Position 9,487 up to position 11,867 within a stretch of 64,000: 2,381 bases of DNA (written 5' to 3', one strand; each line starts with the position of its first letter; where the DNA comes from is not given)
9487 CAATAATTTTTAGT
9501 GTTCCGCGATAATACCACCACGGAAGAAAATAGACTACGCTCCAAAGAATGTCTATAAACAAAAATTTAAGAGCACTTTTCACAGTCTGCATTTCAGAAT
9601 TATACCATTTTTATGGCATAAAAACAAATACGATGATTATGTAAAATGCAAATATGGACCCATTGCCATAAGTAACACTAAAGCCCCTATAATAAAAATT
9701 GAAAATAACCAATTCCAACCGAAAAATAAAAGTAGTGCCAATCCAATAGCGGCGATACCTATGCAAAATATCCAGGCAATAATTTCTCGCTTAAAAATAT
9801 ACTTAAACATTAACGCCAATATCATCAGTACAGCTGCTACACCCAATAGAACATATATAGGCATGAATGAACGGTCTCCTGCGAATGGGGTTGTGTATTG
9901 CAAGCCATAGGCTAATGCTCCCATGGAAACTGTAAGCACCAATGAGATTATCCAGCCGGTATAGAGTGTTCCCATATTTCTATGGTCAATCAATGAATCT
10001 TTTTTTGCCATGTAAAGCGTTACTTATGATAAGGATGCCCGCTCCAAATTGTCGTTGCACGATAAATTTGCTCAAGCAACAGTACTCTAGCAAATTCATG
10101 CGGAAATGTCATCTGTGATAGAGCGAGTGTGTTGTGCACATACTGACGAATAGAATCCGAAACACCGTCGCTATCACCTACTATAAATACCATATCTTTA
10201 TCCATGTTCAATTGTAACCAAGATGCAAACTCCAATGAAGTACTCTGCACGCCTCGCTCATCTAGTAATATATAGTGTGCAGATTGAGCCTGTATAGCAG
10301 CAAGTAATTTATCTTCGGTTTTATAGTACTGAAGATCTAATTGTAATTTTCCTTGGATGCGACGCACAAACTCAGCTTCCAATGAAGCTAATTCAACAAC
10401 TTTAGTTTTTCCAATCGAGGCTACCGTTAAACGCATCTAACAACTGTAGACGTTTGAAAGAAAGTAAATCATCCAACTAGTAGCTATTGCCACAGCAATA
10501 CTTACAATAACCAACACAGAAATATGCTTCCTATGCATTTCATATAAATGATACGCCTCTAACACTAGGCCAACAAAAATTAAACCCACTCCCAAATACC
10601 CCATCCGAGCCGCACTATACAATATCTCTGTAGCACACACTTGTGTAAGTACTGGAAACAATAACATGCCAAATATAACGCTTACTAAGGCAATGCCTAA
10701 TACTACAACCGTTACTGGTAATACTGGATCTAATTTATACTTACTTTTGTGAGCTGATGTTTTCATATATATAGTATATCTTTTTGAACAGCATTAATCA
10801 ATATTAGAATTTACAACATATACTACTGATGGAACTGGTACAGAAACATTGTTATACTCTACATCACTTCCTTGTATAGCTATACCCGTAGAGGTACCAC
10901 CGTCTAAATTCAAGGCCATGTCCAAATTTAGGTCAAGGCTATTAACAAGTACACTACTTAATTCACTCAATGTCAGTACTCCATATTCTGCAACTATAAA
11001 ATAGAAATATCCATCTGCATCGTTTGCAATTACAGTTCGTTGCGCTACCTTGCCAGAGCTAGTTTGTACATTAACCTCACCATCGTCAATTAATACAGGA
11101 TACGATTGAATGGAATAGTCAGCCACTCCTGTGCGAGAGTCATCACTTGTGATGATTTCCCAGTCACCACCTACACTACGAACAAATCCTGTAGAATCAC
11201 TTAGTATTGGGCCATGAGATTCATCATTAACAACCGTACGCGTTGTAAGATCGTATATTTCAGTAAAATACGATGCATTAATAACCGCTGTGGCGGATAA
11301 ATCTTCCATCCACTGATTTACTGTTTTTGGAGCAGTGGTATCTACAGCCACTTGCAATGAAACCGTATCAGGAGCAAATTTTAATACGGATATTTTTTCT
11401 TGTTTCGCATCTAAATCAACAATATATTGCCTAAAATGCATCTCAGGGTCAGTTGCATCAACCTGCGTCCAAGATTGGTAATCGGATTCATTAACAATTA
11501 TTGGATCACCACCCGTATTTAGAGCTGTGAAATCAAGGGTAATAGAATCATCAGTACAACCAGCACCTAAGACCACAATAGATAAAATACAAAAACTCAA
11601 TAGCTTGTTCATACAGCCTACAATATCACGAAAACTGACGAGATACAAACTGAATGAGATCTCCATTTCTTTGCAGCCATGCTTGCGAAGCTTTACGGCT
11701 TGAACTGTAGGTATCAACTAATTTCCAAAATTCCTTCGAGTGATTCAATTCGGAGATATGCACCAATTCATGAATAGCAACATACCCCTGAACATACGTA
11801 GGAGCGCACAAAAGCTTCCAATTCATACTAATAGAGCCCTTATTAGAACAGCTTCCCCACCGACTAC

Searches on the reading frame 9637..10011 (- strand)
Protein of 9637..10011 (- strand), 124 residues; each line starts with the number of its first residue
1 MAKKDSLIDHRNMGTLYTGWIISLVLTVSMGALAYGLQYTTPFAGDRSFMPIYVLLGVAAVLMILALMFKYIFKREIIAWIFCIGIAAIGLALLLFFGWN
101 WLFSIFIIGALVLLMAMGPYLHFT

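Call 65: search_protein_families(library=pfam, proteins=[window:9637-10011:-], max_evalue=0.01)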
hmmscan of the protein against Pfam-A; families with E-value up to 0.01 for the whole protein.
window:9637-10011:- (124 aa): 1 family
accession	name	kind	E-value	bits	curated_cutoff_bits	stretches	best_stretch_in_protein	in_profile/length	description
PF22285.2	DUF6962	-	0.0088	16.5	27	1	21-121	35-134/198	Family of unknown function (DUF6962)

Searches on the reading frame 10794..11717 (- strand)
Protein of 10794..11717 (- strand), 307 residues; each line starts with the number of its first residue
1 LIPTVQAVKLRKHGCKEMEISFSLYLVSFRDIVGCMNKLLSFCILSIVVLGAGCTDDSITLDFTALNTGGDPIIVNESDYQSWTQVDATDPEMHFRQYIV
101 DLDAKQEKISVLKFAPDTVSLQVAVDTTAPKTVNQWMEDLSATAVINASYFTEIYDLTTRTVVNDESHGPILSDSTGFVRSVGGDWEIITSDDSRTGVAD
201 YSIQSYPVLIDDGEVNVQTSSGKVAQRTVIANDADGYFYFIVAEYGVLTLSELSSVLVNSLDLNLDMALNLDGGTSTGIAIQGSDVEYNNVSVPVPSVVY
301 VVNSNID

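Call 48: search_protein_families(library=pfam, proteins=[window:10794-11717:-], max_evalue=0.001)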
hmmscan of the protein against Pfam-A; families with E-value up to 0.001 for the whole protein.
window:10794-11717:- (307 aa): 1 family
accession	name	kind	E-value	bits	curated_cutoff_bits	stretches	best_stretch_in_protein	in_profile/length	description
PF09992.14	NAGPA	-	1.3e-16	61.7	25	1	143-301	4-168/169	Phosphodiester glycosidase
